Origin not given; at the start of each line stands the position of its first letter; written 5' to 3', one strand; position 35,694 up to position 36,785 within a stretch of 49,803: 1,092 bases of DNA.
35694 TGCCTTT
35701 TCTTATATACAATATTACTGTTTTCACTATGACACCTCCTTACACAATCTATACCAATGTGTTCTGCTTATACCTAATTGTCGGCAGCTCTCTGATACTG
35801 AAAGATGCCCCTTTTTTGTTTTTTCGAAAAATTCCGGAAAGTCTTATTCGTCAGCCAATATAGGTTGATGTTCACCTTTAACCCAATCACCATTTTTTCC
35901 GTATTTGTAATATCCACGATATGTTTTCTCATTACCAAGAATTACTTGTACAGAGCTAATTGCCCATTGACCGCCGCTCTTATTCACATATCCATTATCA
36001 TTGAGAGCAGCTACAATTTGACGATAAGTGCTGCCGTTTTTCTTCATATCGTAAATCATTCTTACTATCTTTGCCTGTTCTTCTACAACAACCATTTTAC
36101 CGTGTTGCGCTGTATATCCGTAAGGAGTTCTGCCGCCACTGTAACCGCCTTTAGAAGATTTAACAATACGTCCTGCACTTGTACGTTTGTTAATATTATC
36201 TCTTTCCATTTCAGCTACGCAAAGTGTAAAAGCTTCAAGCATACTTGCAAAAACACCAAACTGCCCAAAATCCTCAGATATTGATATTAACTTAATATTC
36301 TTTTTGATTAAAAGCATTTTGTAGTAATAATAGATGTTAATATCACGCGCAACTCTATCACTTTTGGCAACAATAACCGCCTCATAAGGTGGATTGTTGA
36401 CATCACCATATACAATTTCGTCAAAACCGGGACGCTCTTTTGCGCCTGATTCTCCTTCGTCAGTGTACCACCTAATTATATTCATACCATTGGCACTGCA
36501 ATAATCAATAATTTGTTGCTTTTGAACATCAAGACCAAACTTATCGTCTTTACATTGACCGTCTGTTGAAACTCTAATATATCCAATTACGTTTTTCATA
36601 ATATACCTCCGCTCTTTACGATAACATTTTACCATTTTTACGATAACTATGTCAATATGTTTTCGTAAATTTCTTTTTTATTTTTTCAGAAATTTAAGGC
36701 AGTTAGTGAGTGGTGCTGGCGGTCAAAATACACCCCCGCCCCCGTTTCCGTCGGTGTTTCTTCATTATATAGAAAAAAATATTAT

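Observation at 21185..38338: About 17 kb of non-phage cargo lies between the small and large terminase genes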

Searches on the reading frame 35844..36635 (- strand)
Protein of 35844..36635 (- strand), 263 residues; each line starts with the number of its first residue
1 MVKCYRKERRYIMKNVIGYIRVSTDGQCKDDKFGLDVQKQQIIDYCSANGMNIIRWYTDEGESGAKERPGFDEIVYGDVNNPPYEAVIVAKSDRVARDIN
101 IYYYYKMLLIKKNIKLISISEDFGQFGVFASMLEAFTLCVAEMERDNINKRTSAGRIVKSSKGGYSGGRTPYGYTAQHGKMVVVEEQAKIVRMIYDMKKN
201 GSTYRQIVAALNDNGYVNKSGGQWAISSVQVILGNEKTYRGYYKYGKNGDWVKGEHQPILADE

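Call 4: search_protein_families(library=pfam, proteins=[window:35844-36635:-], max_evalue=0.01)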
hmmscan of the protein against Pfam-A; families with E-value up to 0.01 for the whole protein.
window:35844-36635:- (263 aa): 2 families
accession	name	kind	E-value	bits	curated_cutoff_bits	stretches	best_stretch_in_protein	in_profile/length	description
PF00239.26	Resolvase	-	1.7e-24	87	23.3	1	16-164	1-144/145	Resolvase, N terminal domain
PF07508.19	Recombinase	-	7.3e-14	52.3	21.1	1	185-261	1-88/102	Recombinase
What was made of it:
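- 35844..36599 (-): Serine recombinase, 251 aa (catalytic domain plus Recombinase domain, no zinc ribbon). A conserved neighbour of terL. Pfam Resolvase 1.7e-24 and Recombinase 7e-14 (call 4).
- Checked: A serine recombinase at 35844-36635, with Resolvase and Recombinase domains (call 4).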

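Call 29: find_encoding_contigs(protein=window:35844-36635:-, flank=10000, max_places=6)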
Protein window:35844-36635:- (263 aa): no gene with exactly this product is on record in the collection.

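Call 31: find_related_loci(query=window:35844-36599:-, collection=viral_contigs, flank=10000)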
Query window:35844-36599:- (251 aa) in viral_contigs; peptide patterns used: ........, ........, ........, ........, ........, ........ (x = any residue, [..] = any of these).
63 stretches matched a pattern; 54 encode a relative of the query (tblastn E <= 1e-3); 54 distinct loci.
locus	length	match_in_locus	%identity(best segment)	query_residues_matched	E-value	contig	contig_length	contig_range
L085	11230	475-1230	71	1-251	2e-121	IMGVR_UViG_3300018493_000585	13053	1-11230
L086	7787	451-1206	71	1-251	2e-121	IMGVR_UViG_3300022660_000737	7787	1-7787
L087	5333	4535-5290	71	1-251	9e-122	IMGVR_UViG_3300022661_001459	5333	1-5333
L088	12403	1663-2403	69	3-248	2e-119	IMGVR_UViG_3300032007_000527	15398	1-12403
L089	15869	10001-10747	67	1-249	2e-118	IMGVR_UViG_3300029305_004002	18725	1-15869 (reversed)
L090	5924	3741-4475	70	3-248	5e-118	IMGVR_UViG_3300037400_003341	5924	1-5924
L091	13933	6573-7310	67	3-248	2e-116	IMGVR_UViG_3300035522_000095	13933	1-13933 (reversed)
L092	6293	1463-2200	67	3-248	8e-116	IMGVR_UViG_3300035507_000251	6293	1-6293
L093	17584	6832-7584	67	1-251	4e-115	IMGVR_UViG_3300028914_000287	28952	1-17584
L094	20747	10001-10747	66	3-251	2e-115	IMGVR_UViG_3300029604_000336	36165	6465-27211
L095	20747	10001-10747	66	3-251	1e-114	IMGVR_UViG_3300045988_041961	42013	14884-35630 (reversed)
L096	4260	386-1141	70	1-251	4e-116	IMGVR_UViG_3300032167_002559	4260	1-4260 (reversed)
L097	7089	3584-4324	68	1-248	4e-115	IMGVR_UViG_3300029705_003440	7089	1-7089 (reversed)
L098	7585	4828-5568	68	1-248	4e-115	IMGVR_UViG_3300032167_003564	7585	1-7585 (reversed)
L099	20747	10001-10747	66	1-249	1e-114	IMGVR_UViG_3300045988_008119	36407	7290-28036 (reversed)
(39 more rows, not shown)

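Call 50: search_dna_similar(query=window:35844-36599:-, collection=phages, mode=protein, max_rows=30)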
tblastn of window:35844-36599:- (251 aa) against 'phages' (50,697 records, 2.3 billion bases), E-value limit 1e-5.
Records with a match: 438; places in all: 452; records where one place covers at least 80% of the query: 411.
Best place of each record, by identity: 60-80% 1; <60% 437.
By first word of the organism name: Streptococcus 85; Staphylococcus 65; Bacillus 51; Bacteriophage 37; Arthrobacter 32; Paenibacillus 25; Enterococcus 14; Lactococcus 12; Streptomyces 12; Clostridium 11; and 35 more.
By host as written in the record: - 66; Staphylococcus aureus 32; Arthrobacter globiformis B-2979 24; Bacillus anthracis 16; Enterococcus faecalis 14; Mycolicibacterium aichiense 11; Paenibacillus larvae 10; Paenibacillus larvae ATCC 9545 9; and 178 more.
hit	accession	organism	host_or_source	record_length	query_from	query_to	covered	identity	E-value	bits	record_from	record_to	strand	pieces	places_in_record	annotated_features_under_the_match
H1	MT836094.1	Bacteriophage sp.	human fecal samples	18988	1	248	99%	64.3%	5e-91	298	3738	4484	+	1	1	record has no annotation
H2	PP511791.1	Dulem virus 39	Propithecus coquereli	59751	2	251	100%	32.2%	1e-16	85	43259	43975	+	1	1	integrase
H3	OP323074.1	Lactococcus phage D4044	Lactococcus lactis DGCC7204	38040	1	248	99%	30.8%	6e-17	86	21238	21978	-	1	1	DNA-invertase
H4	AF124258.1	Enterococcus phage phiFC1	Enterococcus faecalis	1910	1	248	99%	30.7%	8e-18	88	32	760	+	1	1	site-specific integrase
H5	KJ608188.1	Enterococcus phage EFC-1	Enterococcus faecalis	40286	1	248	99%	30.7%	1e-17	87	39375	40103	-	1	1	site-specific integrase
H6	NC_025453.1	Enterococcus phage EFC-1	Enterococcus faecalis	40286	1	248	99%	30.7%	1e-17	87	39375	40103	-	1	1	integrase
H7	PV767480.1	Rossellomorea phage phiT1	Rossellomorea aquimaris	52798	4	224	88%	34.1%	5e-23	103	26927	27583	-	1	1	DNA recombinase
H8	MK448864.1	Streptococcus phage Javan180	Streptococcus equi 4047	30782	2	251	100%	29.4%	6e-18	88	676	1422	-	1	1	integrase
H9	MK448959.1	Streptococcus phage Javan488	Streptococcus pyogenes M1_GAS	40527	1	248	99%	29.6%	7e-16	82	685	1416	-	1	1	integrase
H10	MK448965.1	Streptococcus phage Javan506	Streptococcus pyogenes MGAS2096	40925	1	248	99%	29.6%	7e-16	82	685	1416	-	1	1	integrase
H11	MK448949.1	Streptococcus phage Javan460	Streptococcus pyogenes ERR111889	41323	1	248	99%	29.6%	7e-16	82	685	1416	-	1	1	integrase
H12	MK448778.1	Streptococcus phage Javan493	Streptococcus pyogenes Manfredo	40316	1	248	99%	29.6%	7e-16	82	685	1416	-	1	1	integrase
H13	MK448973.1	Streptococcus phage Javan522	Streptococcus pyogenes MGAS8232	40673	1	248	99%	29.6%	7e-16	82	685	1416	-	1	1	integrase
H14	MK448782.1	Streptococcus phage Javan501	Streptococcus pyogenes MGAS10750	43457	1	248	99%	29.6%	7e-16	82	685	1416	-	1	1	integrase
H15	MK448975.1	Streptococcus phage Javan526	Streptococcus pyogenes MGAS9429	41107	1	248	99%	29.6%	9e-16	82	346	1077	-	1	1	integrase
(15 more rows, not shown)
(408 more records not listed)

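Call 61: search_protein_families(library=ncbifam, proteins=[window:35844-36599:-], max_evalue=0.01)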
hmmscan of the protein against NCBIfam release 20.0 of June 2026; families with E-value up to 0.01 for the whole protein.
window:35844-36599:- (251 aa): 7 families
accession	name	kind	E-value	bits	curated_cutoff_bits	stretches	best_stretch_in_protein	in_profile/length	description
NF047343.1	SCCmet_CcrB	equivalog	1.7e-32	112.8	900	1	2-241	7-246/542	cassette chromosome recombinase CcrB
NF047344.1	SCCmet_CcrA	equivalog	9.6e-19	67.8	700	1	1-209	1-205/442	cassette chromosome recombinase CcrA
NF041201.1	recomb_XisF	equivalog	2.4e-13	49.9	375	1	5-249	2-264/465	fdxN element excision recombinase XisF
NF047347.1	SCCmet_CcrC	equivalog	2.8e-12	45.9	900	1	4-240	5-247/558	cassette chromosome recombinase CcrC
NF009949.0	PRK13413.1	equivalog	8.6e-10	38.6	272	1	4-182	2-169/203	master DNA invertase Mpi family serine-type recombinase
NF033518.0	transpos_IS607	equivalog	7e-08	32.2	110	1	3-85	55-132/187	IS607 family transposase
NF049883.1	resolv_YneB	equivalog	6.1e-06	25.8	175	1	4-204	2-194/211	YneB family resolvase-like protein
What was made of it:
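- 35844..36599 (-): It aligns to the N-terminal halves of CcrB/CcrA (call 61).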
